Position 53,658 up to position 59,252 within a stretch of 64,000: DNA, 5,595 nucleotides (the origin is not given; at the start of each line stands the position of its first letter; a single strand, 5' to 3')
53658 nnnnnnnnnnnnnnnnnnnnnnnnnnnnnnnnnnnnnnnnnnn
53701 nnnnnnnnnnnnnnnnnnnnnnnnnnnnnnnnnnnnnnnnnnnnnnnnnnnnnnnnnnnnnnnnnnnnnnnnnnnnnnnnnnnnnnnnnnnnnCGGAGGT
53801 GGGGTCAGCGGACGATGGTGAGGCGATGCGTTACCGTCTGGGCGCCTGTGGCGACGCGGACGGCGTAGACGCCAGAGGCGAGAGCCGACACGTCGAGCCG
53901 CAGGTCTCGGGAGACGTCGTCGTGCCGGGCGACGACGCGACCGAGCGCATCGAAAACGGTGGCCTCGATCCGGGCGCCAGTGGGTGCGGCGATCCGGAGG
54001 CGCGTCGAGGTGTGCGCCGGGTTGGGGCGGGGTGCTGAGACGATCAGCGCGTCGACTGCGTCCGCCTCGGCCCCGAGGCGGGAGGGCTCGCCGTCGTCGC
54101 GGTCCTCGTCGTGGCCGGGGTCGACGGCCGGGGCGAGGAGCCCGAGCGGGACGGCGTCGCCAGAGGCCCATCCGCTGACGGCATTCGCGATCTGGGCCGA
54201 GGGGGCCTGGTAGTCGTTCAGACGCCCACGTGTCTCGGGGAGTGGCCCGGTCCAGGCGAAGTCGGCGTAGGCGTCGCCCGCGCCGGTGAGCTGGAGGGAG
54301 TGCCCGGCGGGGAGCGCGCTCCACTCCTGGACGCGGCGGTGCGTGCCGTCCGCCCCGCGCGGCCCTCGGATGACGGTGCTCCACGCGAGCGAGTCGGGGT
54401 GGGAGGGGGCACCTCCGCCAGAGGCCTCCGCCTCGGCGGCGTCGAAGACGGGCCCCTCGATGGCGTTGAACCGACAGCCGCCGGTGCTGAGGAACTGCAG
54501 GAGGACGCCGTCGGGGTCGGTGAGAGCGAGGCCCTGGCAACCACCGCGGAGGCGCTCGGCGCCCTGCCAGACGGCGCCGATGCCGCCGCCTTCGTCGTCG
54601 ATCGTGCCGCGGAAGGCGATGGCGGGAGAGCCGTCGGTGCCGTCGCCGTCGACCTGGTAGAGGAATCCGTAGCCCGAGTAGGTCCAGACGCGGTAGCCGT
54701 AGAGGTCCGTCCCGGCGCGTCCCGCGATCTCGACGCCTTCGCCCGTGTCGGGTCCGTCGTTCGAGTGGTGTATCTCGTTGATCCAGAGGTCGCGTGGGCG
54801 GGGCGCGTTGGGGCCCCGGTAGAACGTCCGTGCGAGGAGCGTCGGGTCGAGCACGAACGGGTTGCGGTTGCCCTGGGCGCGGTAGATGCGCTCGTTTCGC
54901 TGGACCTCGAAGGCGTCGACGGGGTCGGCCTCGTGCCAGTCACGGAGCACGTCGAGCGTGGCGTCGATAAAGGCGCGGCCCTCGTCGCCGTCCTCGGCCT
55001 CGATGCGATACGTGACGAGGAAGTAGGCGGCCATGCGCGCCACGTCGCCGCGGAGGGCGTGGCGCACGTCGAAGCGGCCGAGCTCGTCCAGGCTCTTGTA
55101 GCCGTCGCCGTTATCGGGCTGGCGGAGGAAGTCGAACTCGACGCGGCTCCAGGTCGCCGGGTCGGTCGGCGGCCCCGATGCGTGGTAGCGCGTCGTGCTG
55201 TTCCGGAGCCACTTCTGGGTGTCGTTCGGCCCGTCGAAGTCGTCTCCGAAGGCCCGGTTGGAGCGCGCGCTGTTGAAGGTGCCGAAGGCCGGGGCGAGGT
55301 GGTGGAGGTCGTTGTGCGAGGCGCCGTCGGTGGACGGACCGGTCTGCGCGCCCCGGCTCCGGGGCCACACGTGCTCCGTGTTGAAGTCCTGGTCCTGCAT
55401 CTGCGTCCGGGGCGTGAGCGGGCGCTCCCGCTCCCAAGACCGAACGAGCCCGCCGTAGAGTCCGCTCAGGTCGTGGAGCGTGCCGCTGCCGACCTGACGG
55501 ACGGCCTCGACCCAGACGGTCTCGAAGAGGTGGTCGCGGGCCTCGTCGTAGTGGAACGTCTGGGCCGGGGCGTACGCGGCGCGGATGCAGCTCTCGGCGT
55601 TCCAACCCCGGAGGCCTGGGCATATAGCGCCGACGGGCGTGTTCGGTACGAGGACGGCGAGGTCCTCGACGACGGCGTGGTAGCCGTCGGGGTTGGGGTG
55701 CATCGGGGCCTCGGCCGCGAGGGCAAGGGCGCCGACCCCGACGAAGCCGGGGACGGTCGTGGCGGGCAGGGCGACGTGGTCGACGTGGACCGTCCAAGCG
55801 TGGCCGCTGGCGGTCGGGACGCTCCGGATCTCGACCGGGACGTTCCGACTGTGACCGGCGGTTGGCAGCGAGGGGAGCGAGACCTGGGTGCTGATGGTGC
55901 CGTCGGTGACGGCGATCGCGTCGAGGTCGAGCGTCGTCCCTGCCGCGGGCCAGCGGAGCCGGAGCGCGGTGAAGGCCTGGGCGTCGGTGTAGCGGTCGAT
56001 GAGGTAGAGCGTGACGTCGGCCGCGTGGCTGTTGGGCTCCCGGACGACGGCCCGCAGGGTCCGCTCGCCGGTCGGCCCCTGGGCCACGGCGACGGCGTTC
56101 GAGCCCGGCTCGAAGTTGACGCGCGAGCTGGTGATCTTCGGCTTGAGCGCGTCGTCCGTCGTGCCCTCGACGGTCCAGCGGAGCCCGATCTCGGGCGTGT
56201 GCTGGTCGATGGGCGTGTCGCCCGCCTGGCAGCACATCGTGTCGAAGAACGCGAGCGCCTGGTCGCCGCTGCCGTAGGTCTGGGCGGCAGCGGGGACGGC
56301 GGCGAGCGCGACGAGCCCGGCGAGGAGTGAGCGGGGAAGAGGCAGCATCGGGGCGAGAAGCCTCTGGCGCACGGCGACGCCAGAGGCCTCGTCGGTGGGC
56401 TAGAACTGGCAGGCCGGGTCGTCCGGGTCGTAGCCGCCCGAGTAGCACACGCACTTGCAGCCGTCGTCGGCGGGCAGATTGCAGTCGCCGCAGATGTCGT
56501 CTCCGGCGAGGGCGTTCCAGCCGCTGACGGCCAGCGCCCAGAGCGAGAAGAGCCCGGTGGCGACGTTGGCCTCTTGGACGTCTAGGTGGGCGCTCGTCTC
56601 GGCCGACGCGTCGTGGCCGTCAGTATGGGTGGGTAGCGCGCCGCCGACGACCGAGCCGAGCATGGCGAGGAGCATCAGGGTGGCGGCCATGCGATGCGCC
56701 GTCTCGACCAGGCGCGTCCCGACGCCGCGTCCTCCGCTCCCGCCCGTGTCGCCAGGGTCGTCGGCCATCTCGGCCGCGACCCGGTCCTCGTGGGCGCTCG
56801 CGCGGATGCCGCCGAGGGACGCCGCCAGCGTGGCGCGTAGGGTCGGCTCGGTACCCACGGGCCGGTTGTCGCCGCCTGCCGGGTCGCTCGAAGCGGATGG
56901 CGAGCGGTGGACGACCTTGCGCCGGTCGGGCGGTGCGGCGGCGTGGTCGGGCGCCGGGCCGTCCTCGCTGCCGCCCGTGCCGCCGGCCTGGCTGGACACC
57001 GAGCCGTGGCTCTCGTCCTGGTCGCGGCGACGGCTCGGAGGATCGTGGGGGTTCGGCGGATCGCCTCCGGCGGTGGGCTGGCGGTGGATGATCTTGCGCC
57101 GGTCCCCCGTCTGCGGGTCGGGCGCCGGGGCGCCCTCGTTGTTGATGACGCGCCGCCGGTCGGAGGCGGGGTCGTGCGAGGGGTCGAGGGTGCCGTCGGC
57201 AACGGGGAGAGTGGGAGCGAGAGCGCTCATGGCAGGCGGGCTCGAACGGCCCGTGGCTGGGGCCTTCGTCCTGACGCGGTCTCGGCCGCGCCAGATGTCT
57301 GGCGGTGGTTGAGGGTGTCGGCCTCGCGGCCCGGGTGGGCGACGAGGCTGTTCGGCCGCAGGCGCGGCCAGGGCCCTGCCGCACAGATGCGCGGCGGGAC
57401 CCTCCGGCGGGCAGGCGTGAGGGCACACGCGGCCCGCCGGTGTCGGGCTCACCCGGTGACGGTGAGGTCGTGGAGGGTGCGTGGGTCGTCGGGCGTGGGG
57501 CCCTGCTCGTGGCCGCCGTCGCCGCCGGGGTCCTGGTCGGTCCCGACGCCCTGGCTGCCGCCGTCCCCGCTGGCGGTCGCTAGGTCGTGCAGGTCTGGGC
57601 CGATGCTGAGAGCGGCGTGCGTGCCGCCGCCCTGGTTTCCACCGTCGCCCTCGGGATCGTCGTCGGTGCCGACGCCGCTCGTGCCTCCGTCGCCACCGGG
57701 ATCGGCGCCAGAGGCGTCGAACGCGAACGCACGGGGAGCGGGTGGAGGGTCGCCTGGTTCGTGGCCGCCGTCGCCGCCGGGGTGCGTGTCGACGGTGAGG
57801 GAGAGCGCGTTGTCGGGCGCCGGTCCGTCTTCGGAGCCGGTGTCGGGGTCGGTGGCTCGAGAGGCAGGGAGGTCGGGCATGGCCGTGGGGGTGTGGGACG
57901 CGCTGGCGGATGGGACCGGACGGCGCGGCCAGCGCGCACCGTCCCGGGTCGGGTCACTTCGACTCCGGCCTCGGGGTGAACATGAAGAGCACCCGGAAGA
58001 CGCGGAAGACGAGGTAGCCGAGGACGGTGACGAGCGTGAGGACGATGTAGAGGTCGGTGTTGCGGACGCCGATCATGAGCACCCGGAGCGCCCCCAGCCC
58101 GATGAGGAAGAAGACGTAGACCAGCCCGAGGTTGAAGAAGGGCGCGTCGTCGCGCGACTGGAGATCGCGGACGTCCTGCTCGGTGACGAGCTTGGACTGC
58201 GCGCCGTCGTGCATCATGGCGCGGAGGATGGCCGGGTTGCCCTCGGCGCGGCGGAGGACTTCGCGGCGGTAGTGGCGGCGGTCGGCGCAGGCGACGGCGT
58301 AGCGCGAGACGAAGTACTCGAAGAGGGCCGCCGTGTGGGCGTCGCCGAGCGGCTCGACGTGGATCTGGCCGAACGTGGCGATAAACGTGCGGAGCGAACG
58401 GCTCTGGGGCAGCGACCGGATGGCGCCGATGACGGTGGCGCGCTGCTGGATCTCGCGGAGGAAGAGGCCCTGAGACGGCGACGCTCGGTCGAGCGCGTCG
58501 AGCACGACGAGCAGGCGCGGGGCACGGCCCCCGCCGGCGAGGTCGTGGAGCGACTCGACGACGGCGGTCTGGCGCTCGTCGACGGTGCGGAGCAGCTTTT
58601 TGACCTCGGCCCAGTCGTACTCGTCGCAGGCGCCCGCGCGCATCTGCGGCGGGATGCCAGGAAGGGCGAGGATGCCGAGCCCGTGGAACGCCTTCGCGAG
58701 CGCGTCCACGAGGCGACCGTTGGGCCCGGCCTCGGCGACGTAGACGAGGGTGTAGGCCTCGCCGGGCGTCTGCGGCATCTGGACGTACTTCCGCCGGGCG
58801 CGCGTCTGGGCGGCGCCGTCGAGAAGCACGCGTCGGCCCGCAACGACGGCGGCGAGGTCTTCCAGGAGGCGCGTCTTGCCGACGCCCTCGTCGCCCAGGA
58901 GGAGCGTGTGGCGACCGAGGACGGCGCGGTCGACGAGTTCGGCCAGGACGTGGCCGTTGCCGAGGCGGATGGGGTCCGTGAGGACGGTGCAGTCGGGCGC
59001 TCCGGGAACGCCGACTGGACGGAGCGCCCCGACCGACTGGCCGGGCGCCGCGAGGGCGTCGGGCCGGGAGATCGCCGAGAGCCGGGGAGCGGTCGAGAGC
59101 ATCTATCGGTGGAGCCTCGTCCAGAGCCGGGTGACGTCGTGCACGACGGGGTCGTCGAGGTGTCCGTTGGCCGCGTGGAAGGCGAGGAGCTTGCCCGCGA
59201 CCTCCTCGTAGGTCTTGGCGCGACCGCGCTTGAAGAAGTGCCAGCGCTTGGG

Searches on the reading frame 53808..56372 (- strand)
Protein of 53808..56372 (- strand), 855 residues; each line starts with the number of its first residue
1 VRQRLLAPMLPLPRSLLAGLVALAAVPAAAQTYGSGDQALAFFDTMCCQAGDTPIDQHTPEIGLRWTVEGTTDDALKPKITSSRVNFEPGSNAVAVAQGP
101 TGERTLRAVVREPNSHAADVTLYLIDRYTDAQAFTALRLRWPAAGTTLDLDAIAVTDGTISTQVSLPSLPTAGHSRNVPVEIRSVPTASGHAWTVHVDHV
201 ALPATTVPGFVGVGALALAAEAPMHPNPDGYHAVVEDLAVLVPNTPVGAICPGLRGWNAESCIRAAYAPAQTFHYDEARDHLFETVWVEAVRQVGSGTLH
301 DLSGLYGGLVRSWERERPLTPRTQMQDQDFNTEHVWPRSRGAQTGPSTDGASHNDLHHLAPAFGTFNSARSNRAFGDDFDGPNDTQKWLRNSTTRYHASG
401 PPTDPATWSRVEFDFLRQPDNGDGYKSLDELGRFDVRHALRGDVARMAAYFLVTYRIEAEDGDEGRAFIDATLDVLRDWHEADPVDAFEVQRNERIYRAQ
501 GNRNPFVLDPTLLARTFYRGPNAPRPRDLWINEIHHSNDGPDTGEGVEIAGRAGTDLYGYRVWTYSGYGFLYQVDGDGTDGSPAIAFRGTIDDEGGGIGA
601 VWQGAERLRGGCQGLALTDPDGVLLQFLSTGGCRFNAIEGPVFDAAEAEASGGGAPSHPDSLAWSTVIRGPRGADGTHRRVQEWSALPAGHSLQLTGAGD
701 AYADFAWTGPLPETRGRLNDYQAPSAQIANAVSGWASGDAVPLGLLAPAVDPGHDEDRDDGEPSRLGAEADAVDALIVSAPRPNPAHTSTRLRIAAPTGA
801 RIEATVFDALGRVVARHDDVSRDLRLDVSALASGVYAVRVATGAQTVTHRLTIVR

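Call 18: search_protein_families(library=pfam, proteins=[window:53808-56372:-], max_evalue=0.001)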
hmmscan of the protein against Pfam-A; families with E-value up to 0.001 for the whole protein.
window:53808-56372:- (855 aa): 2 families
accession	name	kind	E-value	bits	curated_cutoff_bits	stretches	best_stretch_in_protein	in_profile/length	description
PF04231.19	Endonuclease_1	-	1.4e-24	87.6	25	2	437-510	153-234/235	Endonuclease I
PF18962.6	Por_Secre_tail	-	2e-08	34.8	27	1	783-853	3-75/75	Secretion system C-terminal sorting domain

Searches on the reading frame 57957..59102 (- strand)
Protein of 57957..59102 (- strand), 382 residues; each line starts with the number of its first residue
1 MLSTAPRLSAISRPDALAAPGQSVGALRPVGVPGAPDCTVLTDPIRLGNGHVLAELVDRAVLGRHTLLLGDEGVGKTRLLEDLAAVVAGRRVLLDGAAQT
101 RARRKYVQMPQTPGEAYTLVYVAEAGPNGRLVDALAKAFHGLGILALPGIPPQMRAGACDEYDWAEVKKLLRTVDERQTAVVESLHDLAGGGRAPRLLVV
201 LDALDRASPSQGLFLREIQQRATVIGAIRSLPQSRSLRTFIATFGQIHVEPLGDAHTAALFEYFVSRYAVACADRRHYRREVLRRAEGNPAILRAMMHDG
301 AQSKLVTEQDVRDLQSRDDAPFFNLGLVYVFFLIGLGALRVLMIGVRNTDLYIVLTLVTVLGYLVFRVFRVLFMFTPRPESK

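Call 18: search_protein_families(library=pfam, proteins=[window:57957-59102:-], max_evalue=0.001)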
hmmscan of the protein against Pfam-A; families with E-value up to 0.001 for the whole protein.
window:57957-59102:- (382 aa): 1 family
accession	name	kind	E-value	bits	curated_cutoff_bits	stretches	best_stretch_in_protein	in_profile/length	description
PF13191.12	AAA_16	-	1.7e-07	32.4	32.6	1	53-221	12-158/167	AAA ATPase domain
